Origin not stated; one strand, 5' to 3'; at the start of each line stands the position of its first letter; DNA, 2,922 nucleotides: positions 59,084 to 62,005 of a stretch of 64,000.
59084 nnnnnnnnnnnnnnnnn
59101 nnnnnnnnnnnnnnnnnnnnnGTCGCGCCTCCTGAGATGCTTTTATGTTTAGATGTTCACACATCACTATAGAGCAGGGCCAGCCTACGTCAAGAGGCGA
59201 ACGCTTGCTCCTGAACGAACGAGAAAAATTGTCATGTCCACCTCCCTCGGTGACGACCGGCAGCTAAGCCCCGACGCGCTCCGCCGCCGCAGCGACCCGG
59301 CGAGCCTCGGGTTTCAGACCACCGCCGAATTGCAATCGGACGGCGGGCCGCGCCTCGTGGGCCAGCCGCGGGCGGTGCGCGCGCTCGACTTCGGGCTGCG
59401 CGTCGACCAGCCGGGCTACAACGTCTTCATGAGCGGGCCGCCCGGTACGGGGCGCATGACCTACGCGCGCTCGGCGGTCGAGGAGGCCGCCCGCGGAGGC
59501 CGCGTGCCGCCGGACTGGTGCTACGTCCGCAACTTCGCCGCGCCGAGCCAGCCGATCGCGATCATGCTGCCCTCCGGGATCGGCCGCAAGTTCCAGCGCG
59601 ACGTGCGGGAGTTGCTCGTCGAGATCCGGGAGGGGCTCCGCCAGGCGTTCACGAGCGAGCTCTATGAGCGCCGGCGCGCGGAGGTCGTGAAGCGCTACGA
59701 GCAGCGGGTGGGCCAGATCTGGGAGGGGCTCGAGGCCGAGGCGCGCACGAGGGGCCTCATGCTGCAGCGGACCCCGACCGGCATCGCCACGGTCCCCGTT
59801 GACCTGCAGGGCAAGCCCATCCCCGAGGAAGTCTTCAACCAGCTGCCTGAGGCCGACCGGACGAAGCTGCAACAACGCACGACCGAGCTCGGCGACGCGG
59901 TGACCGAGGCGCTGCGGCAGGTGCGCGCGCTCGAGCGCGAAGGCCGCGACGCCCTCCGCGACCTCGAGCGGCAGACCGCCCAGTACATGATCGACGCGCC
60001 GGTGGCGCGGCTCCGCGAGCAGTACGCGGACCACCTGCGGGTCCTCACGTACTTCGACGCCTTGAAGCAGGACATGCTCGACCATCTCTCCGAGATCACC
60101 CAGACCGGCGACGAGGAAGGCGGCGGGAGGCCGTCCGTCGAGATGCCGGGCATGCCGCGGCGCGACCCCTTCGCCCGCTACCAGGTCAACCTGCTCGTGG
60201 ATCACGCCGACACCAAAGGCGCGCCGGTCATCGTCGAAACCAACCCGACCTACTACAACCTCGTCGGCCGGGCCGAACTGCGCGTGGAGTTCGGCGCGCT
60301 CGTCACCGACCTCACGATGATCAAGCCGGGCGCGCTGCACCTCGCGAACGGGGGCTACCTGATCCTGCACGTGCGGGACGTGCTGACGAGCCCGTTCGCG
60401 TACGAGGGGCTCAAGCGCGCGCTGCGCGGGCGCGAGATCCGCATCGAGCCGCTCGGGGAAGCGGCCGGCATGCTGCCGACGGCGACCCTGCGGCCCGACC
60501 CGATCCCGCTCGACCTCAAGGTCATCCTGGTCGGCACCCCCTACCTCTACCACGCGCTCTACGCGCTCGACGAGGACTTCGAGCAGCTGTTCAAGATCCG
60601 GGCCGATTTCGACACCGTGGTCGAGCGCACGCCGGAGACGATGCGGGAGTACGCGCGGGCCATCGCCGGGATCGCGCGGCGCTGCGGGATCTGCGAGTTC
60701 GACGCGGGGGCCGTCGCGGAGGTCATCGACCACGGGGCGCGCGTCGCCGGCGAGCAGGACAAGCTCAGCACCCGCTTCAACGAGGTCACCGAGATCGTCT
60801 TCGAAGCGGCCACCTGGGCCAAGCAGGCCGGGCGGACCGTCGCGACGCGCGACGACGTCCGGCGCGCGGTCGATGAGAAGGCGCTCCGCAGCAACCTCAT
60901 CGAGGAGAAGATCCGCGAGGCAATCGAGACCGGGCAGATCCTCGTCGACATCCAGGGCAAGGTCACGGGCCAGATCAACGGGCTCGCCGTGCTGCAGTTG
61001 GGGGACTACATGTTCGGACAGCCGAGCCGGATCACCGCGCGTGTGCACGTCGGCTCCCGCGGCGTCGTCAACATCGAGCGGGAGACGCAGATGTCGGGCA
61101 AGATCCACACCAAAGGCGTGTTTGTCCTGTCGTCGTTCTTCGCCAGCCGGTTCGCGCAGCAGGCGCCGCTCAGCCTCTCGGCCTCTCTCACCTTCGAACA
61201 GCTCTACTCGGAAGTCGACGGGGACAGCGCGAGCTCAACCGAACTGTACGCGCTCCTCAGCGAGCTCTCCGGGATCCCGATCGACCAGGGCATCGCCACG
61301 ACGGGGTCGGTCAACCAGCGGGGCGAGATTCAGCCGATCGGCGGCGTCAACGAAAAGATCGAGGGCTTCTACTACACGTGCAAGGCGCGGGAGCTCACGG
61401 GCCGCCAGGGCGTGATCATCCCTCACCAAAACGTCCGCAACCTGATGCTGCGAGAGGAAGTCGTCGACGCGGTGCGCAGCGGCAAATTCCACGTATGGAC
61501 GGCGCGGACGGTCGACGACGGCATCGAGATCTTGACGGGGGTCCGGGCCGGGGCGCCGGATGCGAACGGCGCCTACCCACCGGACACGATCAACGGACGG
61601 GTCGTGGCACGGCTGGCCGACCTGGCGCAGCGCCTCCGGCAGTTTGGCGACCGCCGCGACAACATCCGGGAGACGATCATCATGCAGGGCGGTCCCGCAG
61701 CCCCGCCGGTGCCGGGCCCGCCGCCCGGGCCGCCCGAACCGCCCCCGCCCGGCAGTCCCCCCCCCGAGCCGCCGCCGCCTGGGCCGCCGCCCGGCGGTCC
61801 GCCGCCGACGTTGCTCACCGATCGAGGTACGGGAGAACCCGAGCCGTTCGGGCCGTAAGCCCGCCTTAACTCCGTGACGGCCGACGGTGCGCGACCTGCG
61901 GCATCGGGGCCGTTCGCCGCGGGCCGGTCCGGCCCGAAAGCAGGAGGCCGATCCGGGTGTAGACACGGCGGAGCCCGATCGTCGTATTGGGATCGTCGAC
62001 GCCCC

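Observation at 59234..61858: LonC-type protease with Lys-to-Arg Walker A and a 55-aa polyproline-rich C-terminal tail, divergent from the T4SS operon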

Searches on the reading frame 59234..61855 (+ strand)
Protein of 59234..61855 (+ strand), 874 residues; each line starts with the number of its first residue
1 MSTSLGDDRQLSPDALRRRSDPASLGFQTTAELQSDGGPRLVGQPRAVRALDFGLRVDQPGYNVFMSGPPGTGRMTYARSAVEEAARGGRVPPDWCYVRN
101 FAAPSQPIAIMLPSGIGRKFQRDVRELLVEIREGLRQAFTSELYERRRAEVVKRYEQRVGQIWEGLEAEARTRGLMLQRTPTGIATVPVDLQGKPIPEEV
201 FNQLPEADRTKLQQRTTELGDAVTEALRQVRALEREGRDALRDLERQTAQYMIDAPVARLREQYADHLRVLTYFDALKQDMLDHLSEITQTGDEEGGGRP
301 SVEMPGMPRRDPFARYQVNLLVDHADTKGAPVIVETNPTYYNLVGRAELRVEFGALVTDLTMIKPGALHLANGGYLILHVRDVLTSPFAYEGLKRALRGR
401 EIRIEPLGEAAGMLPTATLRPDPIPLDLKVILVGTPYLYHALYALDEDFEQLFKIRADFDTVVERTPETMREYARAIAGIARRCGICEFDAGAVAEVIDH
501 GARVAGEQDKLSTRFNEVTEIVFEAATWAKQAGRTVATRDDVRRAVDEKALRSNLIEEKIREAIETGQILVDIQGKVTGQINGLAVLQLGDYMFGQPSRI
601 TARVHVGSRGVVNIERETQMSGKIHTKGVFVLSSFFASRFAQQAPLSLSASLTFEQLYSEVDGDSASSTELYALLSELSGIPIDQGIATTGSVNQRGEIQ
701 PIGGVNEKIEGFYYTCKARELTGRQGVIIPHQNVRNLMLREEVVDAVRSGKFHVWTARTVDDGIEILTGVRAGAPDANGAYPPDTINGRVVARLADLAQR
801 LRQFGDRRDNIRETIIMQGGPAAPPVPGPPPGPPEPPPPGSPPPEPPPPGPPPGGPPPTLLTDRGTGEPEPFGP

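Call 3: search_protein_families(library=pfam, proteins=[window:59234-61855:+], max_evalue=0.01)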
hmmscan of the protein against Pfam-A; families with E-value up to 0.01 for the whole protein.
window:59234-61855:+ (874 aa): 4 families
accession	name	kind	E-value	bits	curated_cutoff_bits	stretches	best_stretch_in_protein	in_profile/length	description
PF13654.12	AAA_32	-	1e-52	178.1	21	1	328-460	1-133/133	LonB-like, AAA domain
PF20436.4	LonB_AAA-LID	-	6.5e-21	74.6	22.4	1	488-552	1-65/65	Archaeal LonB, AAA+ ATPase LID domain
PF20437.3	LonC_helical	-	1.1e-13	51.3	24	1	94-127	1-34/34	Lon-like LonC helical domain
PF05362.19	Lon_C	-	1.3e-09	38.4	21.1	1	662-763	108-198/205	Lon protease (S16) C-terminal proteolytic domain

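Call 4: search_protein_families(library=ncbifam, proteins=[window:59234-61855:+], max_evalue=0.01)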
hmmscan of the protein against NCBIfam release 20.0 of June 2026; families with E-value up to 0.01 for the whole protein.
window:59234-61855:+ (874 aa): 5 families
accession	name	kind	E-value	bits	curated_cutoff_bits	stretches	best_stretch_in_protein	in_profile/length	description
TIGR00764.1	lon_rel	equivalog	2.3e-36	125.6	516.6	1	319-746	161-576/608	ATP-dependent protease LonB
TIGR02903.1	spore_lon_C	equivalog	1e-13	50.7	678.8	2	660-737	522-592/615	Lon family ATP-dependent protease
TIGR02902.1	spore_lonB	equivalog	1.2e-12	47.2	723.3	1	645-742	424-513/531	ATP-dependent protease LonB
TIGR00763.1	lon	equivalog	3.2e-07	29.2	608.05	1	662-749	700-777/795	endopeptidase La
NF008053.0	PRK10787.1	equivalog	1.9e-06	26.3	891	1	661-747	675-751/784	endopeptidase La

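Call 5: search_protein_families(library=padloc, proteins=[window:59234-61855:+], max_evalue=0.01)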
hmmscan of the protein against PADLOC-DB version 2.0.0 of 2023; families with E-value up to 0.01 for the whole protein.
window:59234-61855:+ (874 aa): 0 families

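Call 6: search_solved_structures(query=window:59234-61855:+, show_alignments=2, max_evalue=0.001)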
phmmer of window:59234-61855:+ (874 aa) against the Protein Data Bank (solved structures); distinct sequences matched with E-value up to 0.001: 48.
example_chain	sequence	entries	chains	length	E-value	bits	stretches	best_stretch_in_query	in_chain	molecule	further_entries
4fwd_A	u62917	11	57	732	7.5e-90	305.5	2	311-772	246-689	TTC1975 peptidase | endopeptidase La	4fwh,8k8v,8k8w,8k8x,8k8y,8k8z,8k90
4fw9_A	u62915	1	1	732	1.4e-89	304.6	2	311-772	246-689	TTC1975 peptidase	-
7euy_A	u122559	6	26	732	2.1e-89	304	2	311-772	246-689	Endopeptidase La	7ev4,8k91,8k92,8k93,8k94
4fwg_A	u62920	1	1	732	2.9e-89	303.5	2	311-772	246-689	TTC1975 peptidase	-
7eux_A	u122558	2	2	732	1e-88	301.7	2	311-772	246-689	Endopeptidase La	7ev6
3k1j_A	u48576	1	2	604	4e-26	94.6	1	319-766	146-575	ATP-dependent protease Lon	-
4fwv_A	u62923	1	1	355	7.6e-25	90.4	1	311-459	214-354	TTC1975 peptidase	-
1z0w_A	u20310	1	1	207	3.8e-14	55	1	574-760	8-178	Putative protease La homolog type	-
1z0e_A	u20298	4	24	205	4.1e-14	54.9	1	574-760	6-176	Putative protease La homolog type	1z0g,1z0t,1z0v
1z0b_A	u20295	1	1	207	1.3e-13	53.2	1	574-760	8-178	Putative protease La homolog type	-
1z0c_A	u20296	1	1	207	5.1e-13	51.3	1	574-760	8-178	Putative protease La homolog type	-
1xhk_A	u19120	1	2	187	6.5e-11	44.3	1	651-737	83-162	Putative protease La homolog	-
4zpx_A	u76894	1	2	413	1.1e-07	33.6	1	319-546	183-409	ATP-dependent protease Lon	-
8dvh_A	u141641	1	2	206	6.1e-06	27.9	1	644-745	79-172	Lon protease 2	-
2x36_A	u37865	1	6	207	2.6e-05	25.8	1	658-709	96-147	LON PROTEASE HOMOLOG, MITOCHONDRIAL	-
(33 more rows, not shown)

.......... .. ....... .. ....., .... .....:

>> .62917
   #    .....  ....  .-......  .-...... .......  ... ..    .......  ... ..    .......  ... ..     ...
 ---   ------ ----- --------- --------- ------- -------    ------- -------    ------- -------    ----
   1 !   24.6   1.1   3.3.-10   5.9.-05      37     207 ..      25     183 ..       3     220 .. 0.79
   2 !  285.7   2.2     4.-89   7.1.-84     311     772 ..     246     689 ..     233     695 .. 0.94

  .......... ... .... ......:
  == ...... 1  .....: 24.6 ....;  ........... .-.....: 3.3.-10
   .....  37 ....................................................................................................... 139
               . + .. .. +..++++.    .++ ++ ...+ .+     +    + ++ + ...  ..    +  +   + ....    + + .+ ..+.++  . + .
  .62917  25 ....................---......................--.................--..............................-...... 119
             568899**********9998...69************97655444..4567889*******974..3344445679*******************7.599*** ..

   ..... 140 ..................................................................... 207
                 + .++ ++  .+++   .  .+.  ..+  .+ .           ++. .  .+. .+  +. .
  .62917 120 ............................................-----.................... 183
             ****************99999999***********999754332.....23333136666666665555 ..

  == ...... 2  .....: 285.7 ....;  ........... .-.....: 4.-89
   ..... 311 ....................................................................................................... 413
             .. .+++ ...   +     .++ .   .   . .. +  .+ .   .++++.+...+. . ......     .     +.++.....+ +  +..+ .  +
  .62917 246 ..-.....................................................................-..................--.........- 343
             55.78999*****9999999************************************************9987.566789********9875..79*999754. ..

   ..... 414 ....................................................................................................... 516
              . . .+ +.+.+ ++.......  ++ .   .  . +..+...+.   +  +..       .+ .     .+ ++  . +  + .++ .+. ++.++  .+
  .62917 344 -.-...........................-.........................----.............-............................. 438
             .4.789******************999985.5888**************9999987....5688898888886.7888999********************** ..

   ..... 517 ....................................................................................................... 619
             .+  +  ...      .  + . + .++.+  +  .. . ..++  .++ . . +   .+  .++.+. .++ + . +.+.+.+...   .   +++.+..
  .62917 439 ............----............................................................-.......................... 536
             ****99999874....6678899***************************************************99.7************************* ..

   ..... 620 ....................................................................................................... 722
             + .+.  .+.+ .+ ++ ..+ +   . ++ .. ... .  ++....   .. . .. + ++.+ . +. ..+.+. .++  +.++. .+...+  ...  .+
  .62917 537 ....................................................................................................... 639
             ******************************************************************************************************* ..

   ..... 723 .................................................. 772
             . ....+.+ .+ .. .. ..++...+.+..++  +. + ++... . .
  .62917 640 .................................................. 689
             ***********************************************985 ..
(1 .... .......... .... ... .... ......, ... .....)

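Call 7: find_homologous_proteins(query=window:59234-61855:+, max_evalue=1e-10)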
Query window:59234-61855:+ (874 aa): 4225 proteins with E <= 1e-10 among 8000 candidates; the best 120 are listed.
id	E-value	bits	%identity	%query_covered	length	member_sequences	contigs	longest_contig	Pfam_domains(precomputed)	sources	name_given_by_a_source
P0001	0.0e+0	1887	96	100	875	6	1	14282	PF13654.13,PF20436.5,PF05362.20,PF20437.4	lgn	-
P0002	0.0e+0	1743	92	94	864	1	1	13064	PF13654.13,PF20436.5,PF05362.20,PF20437.4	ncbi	ncbi:MAG: Lon protease family protein [bacterium]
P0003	0.0e+0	1739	92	94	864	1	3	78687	PF13654.13,PF20436.5,PF05362.20,PF20437.4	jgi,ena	-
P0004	0.0e+0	1722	89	93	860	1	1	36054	PF13654.13,PF20436.5,PF05362.20,PF20437.4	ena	-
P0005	0.0e+0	1687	87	95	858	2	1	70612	PF13654.13,PF20436.5,PF05362.20,PF20437.4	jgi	jgi:predicted ATP-dependent protease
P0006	0.0e+0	1678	87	96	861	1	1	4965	PF13654.13,PF20436.5,PF05362.20,PF20437.4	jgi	jgi:lon-related putative ATP-dependent protease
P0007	0.0e+0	1660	86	97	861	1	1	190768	PF13654.13,PF20436.5,PF05362.20,PF20437.4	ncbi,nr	ncbi:MAG TPA: ATP-binding protein [bacterium]|nr:ATP-binding protein [bacterium]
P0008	0.0e+0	1649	86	94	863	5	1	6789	PF13654.13,PF20436.5,PF05362.20,PF20437.4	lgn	-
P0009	0.0e+0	1648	84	100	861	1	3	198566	PF13654.13,PF20436.5,PF05362.20,PF20437.4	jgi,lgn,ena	-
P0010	0.0e+0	1648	85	94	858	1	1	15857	PF13654.13,PF20436.5,PF05362.20,PF20437.4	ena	-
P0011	0.0e+0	1606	84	94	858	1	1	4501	PF13654.13,PF20436.5,PF05362.20,PF20437.4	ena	-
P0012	0.0e+0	1606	86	94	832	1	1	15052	PF13654.13,PF20436.5,PF05362.20,PF20437.4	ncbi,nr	ncbi:MAG TPA: ATP-binding protein, partial [bacterium]|nr:ATP-binding protein [bacterium]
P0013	0.0e+0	1596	84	93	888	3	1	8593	PF13654.13,PF20436.5,PF05362.20,PF20437.4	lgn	-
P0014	0.0e+0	1593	84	93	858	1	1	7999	PF13654.13,PF20436.5,PF05362.20,PF20437.4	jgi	jgi:predicted ATP-dependent protease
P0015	0.0e+0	1578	82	95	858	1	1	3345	PF13654.13,PF20436.5,PF05362.20,PF20437.4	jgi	jgi:predicted ATP-dependent protease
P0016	0.0e+0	1567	82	94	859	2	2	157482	PF13654.13,PF20436.5,PF05362.20,PF20437.4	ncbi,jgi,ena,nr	ncbi:MAG TPA: AAA family ATPase [bacterium]|nr:AAA family ATPase [bacterium]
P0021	0.0e+0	1320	70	96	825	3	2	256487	PF13654.13,PF20436.5,PF05362.20,PF20437.4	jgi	jgi:lon-related putative ATP-dependent protease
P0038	0.0e+0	1251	69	94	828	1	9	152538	PF13654.13,PF20436.5,PF05362.20,PF20437.4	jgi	jgi:lon-related putative ATP-dependent protease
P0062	0.0e+0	1196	64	96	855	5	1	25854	PF13654.13,PF20436.5,PF05362.20,PF20437.4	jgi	-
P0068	0.0e+0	1177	66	91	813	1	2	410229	PF13654.13,PF20436.5,PF05362.20,PF20437.4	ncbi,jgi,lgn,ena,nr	ncbi:MAG TPA: ATP-binding protein [bacterium]|nr:ATP-binding protein [bacterium]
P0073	0.0e+0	1167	66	91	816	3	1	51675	PF13654.13,PF20436.5,PF05362.20,PF20437.4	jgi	jgi:predicted ATP-dependent protease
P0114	2.3e-297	1007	57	92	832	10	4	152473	PF13654.13,PF20436.5,PF05362.20,PF20437.4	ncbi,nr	ncbi:MAG: AAA family ATPase [Armatimonadota bacterium]|nr:AAA family ATPase [Armatimonadota bacteriu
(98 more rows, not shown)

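Call 11: find_encoding_contigs(protein=P0009, flank=10000, max_places=3)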
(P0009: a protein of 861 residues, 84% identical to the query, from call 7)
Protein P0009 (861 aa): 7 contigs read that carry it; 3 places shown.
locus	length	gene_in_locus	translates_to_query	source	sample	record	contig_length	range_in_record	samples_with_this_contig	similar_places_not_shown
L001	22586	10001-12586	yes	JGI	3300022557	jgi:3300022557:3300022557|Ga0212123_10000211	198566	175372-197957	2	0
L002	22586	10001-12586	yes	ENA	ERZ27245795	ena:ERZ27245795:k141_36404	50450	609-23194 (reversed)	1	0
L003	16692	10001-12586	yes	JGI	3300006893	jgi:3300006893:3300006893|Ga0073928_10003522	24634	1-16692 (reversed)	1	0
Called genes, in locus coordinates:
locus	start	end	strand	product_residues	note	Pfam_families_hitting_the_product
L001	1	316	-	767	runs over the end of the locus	PF00270:DEAD, PF00271:Helicase_C, PF22982:WHD_HRQ1, PF09369:MZB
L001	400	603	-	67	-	-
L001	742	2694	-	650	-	PF02534:T4SS-DNA_transf, PF10412:TrwB_AAD_bind, PF12696:TraG-D_C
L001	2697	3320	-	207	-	-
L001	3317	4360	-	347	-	-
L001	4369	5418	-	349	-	-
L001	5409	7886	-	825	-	PF11130:TraC_F_IV, PF19044:P-loop_TraG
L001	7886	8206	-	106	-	-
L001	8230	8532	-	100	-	PF04956:TrbC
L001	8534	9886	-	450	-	-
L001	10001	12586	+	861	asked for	PF20437:LonC_helical, PF13654:AAA_32, PF20436:LonB_AAA-LID, PF05362:Lon_C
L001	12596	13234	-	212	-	-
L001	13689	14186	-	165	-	PF12796:Ank_2, PF13857:Ank_5, PF00023:Ank, PF13606:Ank_3 (faint), PF13637:Ank_4, PF12796:Ank_2, PF13857:Ank_5, PF00023:Ank (weak)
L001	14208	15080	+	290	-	PF01925:TauE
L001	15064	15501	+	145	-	PF07843:DUF1634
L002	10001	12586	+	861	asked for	PF20437:LonC_helical, PF13654:AAA_32, PF20436:LonB_AAA-LID, PF05362:Lon_C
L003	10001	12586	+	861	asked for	PF20437:LonC_helical, PF13654:AAA_32, PF20436:LonB_AAA-LID, PF05362:Lon_C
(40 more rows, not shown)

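Call 12: find_encoding_contigs(protein=P0007, flank=10000, max_places=2)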
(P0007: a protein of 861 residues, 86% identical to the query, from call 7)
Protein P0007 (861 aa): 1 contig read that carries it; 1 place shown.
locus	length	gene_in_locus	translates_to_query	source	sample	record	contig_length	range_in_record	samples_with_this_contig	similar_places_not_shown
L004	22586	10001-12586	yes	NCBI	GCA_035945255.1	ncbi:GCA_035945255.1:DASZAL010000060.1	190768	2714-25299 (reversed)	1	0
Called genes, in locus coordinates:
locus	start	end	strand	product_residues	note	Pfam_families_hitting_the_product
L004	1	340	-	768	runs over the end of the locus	PF00270:DEAD, PF00271:Helicase_C, PF22982:WHD_HRQ1, PF09369:MZB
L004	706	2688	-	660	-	PF02534:T4SS-DNA_transf, PF10412:TrwB_AAD_bind, PF12696:TraG-D_C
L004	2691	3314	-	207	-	-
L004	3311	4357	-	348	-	-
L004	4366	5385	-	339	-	-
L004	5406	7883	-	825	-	PF11130:TraC_F_IV, PF19044:P-loop_TraG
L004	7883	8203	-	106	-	-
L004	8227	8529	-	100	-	PF04956:TrbC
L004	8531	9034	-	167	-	-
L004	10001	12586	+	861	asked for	PF20437:LonC_helical, PF13654:AAA_32, PF20436:LonB_AAA-LID, PF05362:Lon_C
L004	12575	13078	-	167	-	-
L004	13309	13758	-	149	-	PF07883:Cupin_2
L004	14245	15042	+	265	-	PF01925:TauE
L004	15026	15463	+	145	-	PF07843:DUF1634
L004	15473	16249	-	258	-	PF00378:ECH_1, PF16113:ECH_2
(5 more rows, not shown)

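Call 16: find_encoding_contigs(protein=P0021, flank=10000, max_places=1)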
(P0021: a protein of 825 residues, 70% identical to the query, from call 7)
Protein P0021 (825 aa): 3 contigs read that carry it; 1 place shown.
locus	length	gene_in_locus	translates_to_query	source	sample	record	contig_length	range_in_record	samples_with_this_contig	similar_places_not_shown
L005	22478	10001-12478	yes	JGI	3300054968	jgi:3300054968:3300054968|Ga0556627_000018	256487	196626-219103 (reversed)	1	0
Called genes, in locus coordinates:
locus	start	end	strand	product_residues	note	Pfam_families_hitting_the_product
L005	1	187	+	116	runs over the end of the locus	PF07110:EthD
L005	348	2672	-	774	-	PF02534:T4SS-DNA_transf, PF10412:TrwB_AAD_bind, PF12696:TraG-D_C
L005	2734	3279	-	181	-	-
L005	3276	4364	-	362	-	-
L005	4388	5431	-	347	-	-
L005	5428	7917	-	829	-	PF11130:TraC_F_IV, PF19044:P-loop_TraG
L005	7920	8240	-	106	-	-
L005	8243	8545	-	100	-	PF04956:TrbC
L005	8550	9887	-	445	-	-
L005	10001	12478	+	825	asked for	PF20437:LonC_helical, PF13654:AAA_32, PF20436:LonB_AAA-LID, PF05362:Lon_C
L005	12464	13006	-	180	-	PF06114:Peptidase_M78 (weak)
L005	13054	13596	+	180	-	PF00293:NUDIX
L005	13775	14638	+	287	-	PF01925:TauE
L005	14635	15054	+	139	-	PF07843:DUF1634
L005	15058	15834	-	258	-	PF00378:ECH_1, PF16113:ECH_2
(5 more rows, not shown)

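Call 17: find_encoding_contigs(protein=P0068, flank=10000, max_places=1)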
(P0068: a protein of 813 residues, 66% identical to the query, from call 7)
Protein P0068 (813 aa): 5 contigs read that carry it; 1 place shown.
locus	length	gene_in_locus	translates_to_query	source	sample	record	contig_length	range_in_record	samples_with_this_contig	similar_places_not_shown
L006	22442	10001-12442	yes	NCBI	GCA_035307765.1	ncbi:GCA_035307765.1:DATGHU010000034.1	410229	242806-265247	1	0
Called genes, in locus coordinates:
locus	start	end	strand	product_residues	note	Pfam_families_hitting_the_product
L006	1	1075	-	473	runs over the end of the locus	PF13606:Ank_3 (faint), PF12796:Ank_2 (faint)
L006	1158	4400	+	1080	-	PF13482:RNase_H_2, PF13086:AAA_11 (faint), PF13245:AAA_19 (weak), PF13604:AAA_30, PF13087:AAA_12, PF13538:UvrD_C_2 (weak)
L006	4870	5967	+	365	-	-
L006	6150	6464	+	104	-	-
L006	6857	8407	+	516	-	PF00239:Resolvase, PF07508:Recombinase, PF13408:Zn_ribbon_recom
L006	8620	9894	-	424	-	-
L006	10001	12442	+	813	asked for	PF20437:LonC_helical, PF13654:AAA_32, PF20436:LonB_AAA-LID, PF05362:Lon_C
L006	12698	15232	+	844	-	PF01590:GAF, PF13185:GAF_2, PF00989:PAS, PF08448:PAS_4, PF13426:PAS_9, PF00989:PAS, PF13426:PAS_9, PF00990:GGDEF, +4 more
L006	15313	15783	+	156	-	PF00293:NUDIX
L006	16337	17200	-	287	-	-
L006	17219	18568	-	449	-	PF00884:Sulfatase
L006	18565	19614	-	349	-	PF00005:ABC_tran, PF17912:OB_MalK (faint), PF08402:TOBE_2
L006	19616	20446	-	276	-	PF00528:BPD_transp_1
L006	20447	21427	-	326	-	PF00528:BPD_transp_1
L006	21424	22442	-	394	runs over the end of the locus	PF01547:SBP_bac_1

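Call 18: find_encoding_contigs(protein=P0114, flank=10000, max_places=1)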
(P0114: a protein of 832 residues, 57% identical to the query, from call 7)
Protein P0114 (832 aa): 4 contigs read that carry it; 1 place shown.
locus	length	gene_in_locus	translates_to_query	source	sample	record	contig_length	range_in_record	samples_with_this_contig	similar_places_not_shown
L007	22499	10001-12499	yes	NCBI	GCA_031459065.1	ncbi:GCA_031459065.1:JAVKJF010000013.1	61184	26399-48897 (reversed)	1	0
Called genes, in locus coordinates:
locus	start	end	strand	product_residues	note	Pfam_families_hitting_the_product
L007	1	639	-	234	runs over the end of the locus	PF04493:Endonuclease_5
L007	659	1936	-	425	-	PF01553:Acyltransferase (faint)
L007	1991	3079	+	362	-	PF13528:Glyco_trans_1_3 (weak), PF04101:Glyco_tran_28_C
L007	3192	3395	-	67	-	-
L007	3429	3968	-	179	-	PF03266:NTPase_1, PF07728:AAA_5 (faint), PF10649:DUF2478 (weak), PF13191:AAA_16 (faint), PF13401:AAA_22 (weak)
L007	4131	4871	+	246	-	PF01904:DUF72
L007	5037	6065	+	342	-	PF00089:Trypsin, PF13365:Trypsin_2, PF13180:PDZ_2, PF17820:PDZ_6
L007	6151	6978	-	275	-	-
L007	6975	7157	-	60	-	-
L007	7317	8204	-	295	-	-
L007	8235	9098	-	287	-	PF00892:EamA, PF03151:TPT (faint), PF00892:EamA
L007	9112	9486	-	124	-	-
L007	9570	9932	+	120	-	-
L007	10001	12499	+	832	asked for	PF20437:LonC_helical, PF13654:AAA_32, PF20436:LonB_AAA-LID, PF05362:Lon_C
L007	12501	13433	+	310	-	PF02558:ApbA, PF08546:ApbA_C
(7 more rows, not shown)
